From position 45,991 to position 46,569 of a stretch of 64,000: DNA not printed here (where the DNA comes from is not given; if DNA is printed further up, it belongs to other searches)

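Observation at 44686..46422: VirB9 homolog fused to a C-terminal SPOR-like peptidoglycan-binding domain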

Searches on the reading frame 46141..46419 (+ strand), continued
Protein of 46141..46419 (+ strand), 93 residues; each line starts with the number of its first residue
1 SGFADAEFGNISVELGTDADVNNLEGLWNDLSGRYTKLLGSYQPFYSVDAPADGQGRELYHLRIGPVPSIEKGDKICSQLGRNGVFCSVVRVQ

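Call 91: find_encoding_contigs(protein=P0126, flank=6000, max_places=3)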
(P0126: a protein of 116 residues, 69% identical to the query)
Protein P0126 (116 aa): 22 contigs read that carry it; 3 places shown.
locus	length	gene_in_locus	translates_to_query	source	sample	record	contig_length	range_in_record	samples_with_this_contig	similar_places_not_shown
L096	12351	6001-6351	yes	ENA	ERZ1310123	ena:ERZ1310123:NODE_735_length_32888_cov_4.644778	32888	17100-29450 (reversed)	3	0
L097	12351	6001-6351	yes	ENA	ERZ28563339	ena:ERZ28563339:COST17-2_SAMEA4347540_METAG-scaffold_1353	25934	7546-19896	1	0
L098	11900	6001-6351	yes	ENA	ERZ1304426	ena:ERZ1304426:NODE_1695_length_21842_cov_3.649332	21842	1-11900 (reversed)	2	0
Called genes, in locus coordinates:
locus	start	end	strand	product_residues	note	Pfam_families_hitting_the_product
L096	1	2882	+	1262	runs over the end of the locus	-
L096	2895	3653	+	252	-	PF04335:VirB8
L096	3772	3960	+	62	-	-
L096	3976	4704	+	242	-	PF04335:VirB8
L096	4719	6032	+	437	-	PF03524:CagX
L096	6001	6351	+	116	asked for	PF05036:SPOR (weak)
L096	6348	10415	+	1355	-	-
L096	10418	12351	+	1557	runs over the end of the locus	-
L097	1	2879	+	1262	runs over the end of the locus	-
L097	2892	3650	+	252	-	PF04335:VirB8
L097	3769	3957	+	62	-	-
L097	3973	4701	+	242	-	PF04335:VirB8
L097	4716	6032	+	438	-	-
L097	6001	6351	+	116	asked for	PF05036:SPOR (weak)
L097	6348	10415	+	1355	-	-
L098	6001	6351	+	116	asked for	PF05036:SPOR (weak)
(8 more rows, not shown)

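Call 93: find_encoding_contigs(protein=P0315, flank=7000, max_places=2)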
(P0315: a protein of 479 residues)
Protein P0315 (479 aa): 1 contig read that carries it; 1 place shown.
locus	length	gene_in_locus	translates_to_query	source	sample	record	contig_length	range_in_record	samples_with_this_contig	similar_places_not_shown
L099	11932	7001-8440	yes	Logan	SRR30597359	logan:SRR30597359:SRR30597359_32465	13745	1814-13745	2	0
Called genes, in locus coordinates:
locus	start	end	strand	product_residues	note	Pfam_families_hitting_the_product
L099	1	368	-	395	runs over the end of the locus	PF01764:Lipase_3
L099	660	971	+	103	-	PF04956:TrbC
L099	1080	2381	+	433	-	PF01053:Cys_Met_Meta_PP, PF00155:Aminotran_1_2, PF01041:DegT_DnrJ_EryC1, PF02347:GDC-P (weak), PF00266:Aminotran_5 (weak)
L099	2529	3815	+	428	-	-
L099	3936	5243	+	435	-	-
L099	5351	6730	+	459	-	PF00919:UPF0004, PF04055:Radical_SAM, PF18693:TRAM_2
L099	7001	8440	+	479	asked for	PF05036:SPOR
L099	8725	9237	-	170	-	-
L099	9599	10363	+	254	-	-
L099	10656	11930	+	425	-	?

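Call 94: find_encoding_contigs(protein=P0220, flank=7000, max_places=2)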
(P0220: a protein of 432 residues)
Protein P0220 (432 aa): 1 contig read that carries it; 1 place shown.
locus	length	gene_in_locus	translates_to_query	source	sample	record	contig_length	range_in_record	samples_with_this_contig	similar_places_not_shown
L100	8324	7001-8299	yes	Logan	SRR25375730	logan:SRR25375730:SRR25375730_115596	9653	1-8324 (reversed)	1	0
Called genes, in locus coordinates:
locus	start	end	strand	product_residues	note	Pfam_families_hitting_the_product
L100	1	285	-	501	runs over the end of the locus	PF02321:OEP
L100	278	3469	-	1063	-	PF00873:ACR_tran, PF03176:MMPL, PF02355:SecD_SecF_C (weak)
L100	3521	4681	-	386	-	PF25917:BSH_RND, PF25973:BSH_CzcB (weak), PF25876:HH_MFP_RND (weak), PF25944:Beta-barrel_RND (weak), PF25954:Beta-barrel_RND_2, PF25967:RND-MFP_C, PF25989:YknX_C (weak)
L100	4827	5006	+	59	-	-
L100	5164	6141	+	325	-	-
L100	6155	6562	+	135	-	PF04234:CopC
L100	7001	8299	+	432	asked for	PF05036:SPOR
